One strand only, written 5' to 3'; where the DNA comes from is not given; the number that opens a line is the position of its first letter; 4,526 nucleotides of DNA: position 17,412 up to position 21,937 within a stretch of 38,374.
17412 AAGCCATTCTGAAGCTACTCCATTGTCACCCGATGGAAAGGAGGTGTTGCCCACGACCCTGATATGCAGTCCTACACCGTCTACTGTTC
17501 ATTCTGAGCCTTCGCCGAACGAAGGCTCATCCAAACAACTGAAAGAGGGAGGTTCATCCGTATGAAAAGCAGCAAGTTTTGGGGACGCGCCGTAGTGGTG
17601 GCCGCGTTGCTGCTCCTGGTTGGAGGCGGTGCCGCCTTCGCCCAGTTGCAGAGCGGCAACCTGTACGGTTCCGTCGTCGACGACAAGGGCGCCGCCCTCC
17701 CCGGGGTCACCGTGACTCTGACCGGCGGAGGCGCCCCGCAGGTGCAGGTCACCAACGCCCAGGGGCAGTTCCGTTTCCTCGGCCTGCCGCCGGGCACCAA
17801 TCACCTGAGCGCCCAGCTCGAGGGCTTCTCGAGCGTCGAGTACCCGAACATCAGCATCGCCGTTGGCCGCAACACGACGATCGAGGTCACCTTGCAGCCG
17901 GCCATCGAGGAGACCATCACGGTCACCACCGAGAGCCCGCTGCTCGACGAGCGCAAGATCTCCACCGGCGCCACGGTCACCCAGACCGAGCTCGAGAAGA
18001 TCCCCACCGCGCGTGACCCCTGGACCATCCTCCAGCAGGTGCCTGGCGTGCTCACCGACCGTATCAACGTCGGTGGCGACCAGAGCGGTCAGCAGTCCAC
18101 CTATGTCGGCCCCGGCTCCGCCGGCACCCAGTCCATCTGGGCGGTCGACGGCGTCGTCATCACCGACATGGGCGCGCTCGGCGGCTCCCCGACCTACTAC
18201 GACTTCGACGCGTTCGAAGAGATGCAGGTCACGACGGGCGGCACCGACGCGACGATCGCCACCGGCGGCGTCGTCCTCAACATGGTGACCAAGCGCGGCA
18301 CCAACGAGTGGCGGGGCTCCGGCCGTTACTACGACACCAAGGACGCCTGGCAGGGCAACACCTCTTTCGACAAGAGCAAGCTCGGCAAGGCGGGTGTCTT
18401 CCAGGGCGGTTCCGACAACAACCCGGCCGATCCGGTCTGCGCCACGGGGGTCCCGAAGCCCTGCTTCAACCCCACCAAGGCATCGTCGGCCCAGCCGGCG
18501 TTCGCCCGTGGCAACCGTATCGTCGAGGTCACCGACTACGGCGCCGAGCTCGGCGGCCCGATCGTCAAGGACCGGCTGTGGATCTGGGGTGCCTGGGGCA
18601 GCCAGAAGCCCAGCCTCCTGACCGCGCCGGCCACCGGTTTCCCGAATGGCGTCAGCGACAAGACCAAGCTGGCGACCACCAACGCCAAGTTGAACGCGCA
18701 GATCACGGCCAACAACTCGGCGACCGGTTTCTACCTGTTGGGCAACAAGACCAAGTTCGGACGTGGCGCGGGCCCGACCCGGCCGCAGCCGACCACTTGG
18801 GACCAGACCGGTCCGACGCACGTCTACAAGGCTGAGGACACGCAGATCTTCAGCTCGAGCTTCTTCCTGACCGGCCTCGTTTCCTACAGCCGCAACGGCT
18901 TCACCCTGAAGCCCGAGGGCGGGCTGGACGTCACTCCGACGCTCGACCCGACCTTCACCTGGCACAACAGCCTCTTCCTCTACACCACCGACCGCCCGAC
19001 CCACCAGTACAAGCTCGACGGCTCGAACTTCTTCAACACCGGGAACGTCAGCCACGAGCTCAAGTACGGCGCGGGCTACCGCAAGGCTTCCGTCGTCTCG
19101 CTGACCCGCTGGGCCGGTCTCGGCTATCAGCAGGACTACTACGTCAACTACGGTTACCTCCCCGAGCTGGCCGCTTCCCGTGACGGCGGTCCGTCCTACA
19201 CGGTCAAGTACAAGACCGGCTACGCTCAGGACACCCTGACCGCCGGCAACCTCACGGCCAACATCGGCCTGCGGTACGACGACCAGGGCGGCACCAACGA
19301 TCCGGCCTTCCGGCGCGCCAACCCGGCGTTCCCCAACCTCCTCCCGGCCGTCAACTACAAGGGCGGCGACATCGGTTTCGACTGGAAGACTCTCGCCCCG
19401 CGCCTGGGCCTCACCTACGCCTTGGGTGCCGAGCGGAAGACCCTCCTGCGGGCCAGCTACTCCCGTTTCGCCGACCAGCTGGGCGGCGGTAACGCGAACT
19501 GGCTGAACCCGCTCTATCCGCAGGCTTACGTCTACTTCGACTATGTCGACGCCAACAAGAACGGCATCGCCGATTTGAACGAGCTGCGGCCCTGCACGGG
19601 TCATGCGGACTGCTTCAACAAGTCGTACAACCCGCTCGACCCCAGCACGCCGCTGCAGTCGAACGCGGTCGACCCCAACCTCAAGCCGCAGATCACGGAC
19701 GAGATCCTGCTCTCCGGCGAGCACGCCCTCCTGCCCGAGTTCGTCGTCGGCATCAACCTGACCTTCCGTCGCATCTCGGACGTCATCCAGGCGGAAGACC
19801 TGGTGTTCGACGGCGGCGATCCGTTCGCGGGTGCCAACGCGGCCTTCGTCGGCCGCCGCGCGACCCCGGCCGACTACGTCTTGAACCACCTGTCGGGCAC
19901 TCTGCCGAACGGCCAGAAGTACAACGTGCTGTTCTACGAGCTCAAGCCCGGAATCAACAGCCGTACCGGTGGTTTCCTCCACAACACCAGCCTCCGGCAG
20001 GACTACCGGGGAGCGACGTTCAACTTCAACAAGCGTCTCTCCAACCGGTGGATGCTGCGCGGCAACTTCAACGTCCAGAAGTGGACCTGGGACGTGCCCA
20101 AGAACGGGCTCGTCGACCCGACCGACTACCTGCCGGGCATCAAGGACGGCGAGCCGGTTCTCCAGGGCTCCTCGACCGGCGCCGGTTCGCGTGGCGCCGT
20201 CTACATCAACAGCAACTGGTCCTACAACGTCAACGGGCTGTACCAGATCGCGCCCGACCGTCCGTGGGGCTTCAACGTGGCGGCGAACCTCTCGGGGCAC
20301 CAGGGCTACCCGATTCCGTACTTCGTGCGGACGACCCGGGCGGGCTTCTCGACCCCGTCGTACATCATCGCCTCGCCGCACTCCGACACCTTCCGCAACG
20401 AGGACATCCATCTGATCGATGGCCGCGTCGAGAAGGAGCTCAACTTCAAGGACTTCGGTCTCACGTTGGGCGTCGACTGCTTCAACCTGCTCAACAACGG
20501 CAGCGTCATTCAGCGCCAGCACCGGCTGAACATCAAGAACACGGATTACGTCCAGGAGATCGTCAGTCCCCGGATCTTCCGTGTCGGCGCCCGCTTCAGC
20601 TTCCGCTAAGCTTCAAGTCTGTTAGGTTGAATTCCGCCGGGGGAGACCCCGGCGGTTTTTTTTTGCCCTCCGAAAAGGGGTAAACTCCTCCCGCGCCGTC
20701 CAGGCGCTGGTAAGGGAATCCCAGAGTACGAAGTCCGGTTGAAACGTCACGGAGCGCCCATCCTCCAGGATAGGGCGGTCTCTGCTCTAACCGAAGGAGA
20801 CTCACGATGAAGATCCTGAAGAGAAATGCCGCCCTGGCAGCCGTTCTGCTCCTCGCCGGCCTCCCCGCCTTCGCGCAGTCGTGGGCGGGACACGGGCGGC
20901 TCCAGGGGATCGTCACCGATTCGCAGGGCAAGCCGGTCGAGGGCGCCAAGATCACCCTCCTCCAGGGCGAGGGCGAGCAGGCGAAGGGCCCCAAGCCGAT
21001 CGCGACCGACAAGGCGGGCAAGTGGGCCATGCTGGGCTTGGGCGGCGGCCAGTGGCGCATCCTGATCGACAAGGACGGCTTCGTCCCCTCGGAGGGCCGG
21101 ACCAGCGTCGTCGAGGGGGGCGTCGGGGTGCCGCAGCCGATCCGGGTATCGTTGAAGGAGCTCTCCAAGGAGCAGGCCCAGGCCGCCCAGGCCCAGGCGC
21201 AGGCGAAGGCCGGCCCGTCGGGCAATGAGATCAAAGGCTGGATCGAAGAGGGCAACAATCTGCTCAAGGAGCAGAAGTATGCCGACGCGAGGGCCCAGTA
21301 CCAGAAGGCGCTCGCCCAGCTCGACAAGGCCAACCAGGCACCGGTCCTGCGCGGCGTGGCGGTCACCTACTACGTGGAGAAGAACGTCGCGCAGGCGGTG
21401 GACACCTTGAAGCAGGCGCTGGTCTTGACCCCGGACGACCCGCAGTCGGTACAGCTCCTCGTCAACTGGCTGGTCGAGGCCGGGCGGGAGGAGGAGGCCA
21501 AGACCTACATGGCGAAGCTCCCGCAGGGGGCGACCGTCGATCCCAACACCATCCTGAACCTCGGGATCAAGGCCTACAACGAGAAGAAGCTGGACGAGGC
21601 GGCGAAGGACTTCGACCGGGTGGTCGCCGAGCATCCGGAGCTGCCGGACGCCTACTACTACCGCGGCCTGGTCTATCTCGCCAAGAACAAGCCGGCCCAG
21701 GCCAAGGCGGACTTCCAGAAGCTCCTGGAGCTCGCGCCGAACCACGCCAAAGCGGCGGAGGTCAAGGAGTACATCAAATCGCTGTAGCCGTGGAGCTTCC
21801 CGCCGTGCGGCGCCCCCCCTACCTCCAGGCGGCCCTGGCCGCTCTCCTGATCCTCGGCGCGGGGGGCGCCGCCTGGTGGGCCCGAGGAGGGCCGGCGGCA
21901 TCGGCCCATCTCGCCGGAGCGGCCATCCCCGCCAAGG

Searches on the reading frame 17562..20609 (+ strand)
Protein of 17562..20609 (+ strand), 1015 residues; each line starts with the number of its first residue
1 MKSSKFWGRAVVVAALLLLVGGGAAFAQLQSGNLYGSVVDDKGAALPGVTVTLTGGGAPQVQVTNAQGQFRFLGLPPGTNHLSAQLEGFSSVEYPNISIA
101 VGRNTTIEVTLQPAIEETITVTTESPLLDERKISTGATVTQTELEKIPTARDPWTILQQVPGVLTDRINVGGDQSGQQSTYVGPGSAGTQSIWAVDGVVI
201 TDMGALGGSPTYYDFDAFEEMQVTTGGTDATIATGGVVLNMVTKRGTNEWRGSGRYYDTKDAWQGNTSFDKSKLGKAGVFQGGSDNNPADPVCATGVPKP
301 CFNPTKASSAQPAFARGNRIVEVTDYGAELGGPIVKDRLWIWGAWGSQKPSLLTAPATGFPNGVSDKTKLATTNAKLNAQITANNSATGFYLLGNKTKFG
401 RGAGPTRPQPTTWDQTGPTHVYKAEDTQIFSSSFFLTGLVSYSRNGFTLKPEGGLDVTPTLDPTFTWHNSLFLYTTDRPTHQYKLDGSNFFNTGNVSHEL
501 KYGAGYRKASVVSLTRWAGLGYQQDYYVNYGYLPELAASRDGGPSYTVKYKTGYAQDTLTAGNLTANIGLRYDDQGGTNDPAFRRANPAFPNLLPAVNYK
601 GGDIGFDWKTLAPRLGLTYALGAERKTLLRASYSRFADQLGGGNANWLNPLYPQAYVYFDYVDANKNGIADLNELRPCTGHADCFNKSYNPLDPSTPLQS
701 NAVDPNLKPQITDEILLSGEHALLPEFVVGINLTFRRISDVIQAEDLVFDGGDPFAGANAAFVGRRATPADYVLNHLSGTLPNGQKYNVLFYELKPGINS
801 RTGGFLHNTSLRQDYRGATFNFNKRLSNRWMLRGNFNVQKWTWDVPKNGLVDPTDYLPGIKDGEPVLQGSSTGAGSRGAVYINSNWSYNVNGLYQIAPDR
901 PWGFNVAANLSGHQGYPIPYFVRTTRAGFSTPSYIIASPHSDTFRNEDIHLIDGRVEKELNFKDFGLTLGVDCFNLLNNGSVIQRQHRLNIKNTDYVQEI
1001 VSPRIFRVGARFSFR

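Call 7: search_protein_families(library=pfam, proteins=[window:17562-20609:+], max_evalue=0.001)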
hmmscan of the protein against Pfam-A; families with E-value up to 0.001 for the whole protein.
window:17562-20609:+ (1015 aa): 4 families
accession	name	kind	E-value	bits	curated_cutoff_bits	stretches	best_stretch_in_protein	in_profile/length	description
PF25183.1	OMP_b-brl_4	-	1.2e-19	70.7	30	1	368-732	152-553/838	Outer membrane beta barrel domain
PF13620.12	CarboxypepD_reg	-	8.4e-17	61.7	32.3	1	34-112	2-82/82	Carboxypeptidase regulatory-like domain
PF13715.12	CarbopepD_reg_2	-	1.2e-07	32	32.2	1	35-113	2-78/88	CarboxypepD_reg-like domain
PF07715.20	Plug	-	7.8e-05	23.6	23.9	1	138-233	11-100/107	TonB-dependent Receptor Plug Domain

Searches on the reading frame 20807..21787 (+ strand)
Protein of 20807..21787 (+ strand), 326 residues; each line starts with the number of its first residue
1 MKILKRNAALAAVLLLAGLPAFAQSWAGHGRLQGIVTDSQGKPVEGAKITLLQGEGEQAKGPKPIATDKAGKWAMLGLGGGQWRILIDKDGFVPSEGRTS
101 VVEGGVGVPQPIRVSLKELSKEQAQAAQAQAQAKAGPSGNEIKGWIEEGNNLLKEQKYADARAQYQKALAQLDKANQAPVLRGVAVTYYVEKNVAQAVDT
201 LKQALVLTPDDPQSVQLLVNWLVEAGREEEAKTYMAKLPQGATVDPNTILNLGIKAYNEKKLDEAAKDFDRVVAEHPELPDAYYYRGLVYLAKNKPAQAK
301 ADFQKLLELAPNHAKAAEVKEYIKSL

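Call 7: search_protein_families(library=pfam, proteins=[window:20807-21787:+], max_evalue=0.001)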
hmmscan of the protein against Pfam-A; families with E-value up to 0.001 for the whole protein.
window:20807-21787:+ (326 aa): 15 families
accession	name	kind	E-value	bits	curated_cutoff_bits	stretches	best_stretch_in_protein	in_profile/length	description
PF07719.23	TPR_2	-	1.7e-21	74.9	27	1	280-313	1-34/34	Tetratricopeptide repeat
PF00515.34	TPR_1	-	1.3e-16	60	27.8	1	280-313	1-34/34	Tetratricopeptide repeat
PF14559.12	TPR_19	-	6.4e-11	42.9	25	3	152-217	1-63/68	Tetratricopeptide repeat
PF13432.12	TPR_16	-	1.2e-10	42.1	32.7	2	251-313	2-64/65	Tetratricopeptide repeat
PF13371.12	TPR_9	-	2.7e-10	40.5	35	1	257-322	6-71/73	Tetratricopeptide repeat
PF13620.12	CarboxypepD_reg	-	1.7e-09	38.3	32.3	1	32-105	2-72/82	Carboxypeptidase regulatory-like domain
PF13414.12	TPR_11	-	4.9e-09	36.2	26.8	1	259-293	7-41/42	TPR repeat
PF13174.12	TPR_6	-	1.3e-08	35.4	26.3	1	281-313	1-33/33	Tetratricopeptide repeat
PF13181.12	TPR_8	-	3.6e-07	30.3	25.7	1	281-313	2-34/34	Tetratricopeptide repeat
PF13424.12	TPR_12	-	5.3e-07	30.2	30.1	0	149-205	10-72/77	Tetratricopeptide repeat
PF13431.12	TPR_17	-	1.1e-06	28.9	24.4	0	269-300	2-33/34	Tetratricopeptide repeat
PF13428.12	TPR_14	-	2.4e-06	28.1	23.5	0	280-317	1-38/44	Tetratricopeptide repeat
PF23914.1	TPR_CcmH_CycH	-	0.00017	21.9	42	1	190-275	62-150/158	Cytochrome c-type biogenesis protein H TPR domain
PF12895.13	ANAPC3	-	0.00019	22.1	27.2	0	260-318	3-60/82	Anaphase-promoting complex, cyclosome, subunit 3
PF25063.1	ARM_TT21_C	-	0.00031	21.1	35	0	141-213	133-199/209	Tetratricopeptide repeat protein 21 C-terminal ARM domain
